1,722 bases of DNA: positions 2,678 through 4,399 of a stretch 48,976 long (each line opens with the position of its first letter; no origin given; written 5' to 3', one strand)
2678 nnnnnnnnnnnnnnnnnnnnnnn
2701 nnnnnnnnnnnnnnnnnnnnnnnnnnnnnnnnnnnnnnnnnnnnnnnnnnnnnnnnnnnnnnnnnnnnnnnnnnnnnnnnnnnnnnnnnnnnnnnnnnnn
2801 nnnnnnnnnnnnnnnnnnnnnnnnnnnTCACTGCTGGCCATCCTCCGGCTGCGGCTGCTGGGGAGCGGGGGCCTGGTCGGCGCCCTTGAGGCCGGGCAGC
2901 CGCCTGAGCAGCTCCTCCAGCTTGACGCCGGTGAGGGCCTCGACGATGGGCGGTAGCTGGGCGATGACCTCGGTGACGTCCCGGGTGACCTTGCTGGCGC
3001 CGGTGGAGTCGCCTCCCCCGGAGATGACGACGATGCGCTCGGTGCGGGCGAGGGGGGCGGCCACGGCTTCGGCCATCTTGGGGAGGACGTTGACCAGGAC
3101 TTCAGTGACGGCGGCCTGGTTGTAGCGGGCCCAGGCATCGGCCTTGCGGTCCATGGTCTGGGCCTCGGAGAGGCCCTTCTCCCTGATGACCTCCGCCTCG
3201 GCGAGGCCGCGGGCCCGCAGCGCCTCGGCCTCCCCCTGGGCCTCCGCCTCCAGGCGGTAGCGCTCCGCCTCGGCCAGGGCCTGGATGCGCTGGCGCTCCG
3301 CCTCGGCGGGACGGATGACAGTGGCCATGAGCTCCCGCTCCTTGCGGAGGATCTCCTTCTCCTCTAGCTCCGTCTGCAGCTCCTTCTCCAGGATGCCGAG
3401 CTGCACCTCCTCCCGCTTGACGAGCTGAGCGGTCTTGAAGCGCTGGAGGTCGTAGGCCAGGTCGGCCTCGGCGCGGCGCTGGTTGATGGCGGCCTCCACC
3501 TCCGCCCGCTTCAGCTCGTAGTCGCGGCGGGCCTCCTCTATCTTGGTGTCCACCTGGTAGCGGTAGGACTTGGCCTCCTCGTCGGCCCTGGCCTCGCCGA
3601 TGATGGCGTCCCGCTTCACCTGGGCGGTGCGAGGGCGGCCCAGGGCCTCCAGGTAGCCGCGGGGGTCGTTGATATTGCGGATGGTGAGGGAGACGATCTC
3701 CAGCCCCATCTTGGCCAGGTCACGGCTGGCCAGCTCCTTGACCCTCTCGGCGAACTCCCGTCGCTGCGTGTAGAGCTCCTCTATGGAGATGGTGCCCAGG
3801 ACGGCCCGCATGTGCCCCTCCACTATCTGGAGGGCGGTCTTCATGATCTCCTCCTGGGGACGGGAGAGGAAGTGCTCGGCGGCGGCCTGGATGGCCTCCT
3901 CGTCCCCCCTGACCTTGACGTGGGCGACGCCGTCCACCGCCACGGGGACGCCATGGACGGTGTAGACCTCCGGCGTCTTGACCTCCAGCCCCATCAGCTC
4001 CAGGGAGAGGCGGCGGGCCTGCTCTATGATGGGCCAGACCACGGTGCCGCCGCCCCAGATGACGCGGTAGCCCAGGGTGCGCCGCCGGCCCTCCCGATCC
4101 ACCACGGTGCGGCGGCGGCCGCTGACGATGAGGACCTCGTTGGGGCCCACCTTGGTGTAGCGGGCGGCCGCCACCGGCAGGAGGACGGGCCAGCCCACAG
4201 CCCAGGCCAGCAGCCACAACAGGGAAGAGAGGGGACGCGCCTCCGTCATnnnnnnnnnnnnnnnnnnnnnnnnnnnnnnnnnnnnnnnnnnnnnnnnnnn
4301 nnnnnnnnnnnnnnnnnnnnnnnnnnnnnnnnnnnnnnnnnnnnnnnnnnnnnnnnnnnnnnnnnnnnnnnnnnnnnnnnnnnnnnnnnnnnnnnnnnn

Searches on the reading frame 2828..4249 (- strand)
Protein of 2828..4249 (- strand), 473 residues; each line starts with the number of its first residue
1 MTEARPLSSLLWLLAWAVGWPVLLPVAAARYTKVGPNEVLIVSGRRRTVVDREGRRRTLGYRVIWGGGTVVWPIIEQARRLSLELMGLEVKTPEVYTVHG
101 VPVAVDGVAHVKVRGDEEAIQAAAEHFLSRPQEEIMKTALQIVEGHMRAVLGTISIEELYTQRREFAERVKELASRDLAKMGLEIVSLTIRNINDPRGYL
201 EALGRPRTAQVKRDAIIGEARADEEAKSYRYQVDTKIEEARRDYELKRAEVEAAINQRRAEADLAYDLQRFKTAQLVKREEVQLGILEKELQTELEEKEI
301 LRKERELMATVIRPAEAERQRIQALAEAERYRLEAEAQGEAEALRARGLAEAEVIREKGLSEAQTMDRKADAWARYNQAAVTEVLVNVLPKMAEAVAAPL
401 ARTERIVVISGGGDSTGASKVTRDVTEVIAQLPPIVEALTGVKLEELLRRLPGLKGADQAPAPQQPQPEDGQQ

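Call 5: search_protein_families(library=pfam, proteins=[window:2828-4249:-], max_evalue=1)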
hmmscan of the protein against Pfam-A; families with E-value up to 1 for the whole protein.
window:2828-4249:- (473 aa): 4 families
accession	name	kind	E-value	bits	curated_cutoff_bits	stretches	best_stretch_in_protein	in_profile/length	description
PF01145.31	Band_7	-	9.3e-26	91.4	23.6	1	33-223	2-175/176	SPFH domain / Band 7 family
PF15975.10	Flot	-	3e-05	24.5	27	2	340-416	3-81/124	Flotillin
PF07231.17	Hs1pro-1_N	-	0.0039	17.4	25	1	131-178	72-119/182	Hs1pro-1 N-terminus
PF13421.11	Band_7_1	-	0.012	15.7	24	1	132-202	130-202/211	SPFH domain-Band 7 family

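Call 6: search_protein_families(library=ncbifam, proteins=[window:2828-4249:-], max_evalue=1)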
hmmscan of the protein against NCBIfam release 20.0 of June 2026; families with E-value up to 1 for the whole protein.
window:2828-4249:- (473 aa): 3 families
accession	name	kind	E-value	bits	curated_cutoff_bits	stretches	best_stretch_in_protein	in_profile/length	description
NF058507.1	FlotScfldFlot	equivalog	3.1e-113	379.3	700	1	24-451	14-475/477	flotillin lipid rafts scaffold protein FloT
TIGR01933.1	hflK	equivalog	0.00026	20.5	159.4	1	137-289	86-237/261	FtsH protease activity modulator HflK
TIGR01932.1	hflC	equivalog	0.12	11.1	134.4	1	156-254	167-269/318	protease modulator HflC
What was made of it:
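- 2828..4249 (-): Flotillin (SPFH/Band 7, FloT-like), 473 aa. Its ATG is 6 nt after the X stop. Pfam Band_7 E=9e-26 and Flot; NCBIfam FloT E=3e-113, below the cutoff (calls 5, 6).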
